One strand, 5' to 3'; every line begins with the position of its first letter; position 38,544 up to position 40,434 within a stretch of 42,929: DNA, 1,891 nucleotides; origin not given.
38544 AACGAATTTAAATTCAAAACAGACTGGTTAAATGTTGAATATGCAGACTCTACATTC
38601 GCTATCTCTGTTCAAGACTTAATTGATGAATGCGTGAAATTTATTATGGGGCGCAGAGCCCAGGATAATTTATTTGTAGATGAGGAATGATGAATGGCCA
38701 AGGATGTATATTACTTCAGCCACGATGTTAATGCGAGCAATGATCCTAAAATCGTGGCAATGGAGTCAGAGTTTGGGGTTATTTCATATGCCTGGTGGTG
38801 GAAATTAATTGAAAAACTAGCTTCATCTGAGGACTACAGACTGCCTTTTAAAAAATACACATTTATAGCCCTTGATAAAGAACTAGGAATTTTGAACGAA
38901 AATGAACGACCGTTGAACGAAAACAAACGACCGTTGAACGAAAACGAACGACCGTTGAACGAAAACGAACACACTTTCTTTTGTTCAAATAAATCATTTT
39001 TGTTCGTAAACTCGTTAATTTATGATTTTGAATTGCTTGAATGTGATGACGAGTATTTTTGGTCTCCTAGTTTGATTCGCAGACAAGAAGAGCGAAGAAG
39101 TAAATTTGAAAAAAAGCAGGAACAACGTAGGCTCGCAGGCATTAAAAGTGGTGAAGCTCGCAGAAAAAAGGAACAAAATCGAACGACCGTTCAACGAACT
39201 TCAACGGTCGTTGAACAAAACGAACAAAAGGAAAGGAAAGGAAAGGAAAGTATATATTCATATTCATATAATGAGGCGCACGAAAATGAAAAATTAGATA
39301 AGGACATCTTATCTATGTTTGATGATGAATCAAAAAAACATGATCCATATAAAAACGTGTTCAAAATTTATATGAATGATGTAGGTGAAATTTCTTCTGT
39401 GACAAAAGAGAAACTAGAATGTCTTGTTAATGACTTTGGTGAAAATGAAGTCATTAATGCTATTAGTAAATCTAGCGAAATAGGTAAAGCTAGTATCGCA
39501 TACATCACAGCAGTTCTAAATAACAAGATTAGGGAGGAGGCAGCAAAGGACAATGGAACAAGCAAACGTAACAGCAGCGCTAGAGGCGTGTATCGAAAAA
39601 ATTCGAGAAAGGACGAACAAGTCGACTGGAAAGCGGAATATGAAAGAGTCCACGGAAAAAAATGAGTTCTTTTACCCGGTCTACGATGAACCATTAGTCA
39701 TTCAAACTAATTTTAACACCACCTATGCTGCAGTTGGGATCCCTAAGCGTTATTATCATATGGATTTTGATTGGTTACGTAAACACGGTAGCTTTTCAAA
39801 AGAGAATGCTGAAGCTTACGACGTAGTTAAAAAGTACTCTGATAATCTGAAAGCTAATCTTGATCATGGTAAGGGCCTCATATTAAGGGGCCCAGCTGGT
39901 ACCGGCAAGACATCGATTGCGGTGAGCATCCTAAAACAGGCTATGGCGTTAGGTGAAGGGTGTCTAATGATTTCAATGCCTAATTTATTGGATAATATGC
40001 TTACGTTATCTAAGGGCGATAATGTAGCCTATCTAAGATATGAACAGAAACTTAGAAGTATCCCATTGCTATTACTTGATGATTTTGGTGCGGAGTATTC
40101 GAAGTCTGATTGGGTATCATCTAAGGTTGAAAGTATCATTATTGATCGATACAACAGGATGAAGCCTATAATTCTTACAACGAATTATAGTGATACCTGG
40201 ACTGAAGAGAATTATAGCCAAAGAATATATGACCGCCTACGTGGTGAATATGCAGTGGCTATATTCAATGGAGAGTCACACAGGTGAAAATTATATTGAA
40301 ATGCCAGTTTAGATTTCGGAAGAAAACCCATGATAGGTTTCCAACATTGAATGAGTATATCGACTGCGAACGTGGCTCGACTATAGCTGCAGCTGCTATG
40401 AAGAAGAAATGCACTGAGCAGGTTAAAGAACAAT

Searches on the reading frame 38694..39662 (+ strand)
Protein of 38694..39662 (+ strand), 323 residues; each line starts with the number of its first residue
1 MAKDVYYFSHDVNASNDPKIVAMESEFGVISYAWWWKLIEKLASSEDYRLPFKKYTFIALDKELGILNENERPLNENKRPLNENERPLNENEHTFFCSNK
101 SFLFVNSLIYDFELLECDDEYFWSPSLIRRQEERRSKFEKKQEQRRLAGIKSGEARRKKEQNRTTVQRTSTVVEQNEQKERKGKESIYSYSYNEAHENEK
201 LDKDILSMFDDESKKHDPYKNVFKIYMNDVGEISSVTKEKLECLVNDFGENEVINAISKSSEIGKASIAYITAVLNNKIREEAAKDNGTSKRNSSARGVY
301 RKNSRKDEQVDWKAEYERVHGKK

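Call 37: search_protein_families(library=pfam, proteins=[window:38694-39662:+], max_evalue=0.001)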
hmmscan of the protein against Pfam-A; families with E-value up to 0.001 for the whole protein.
window:38694-39662:+ (323 aa): 1 family
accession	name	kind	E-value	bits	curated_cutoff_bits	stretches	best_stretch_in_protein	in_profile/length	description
PF14297.12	Lin1244_N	-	5.1e-10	40.4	25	1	7-63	1-57/95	Lin1244/Lin1753-like, N-terminal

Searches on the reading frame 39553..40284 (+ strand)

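Call 37: search_protein_families(library=pfam, proteins=[window:39553-40284:+], max_evalue=0.001)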
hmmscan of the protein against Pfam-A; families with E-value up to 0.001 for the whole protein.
window:39553-40284:+ (244 aa): 3 families
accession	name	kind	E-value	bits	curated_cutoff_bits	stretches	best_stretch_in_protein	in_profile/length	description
PF01695.23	IstB_IS21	-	1.6e-10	41.4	24.1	1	104-244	90-231/238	IstB-like ATP binding protein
PF00004.35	AAA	-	6.4e-07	30.3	21.2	1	110-222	2-120/131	ATPase family associated with various cellular activities (AAA)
PF20720.3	nSTAND3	-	2.8e-05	24.3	27.2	1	94-151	5-62/155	Novel STAND NTPase 3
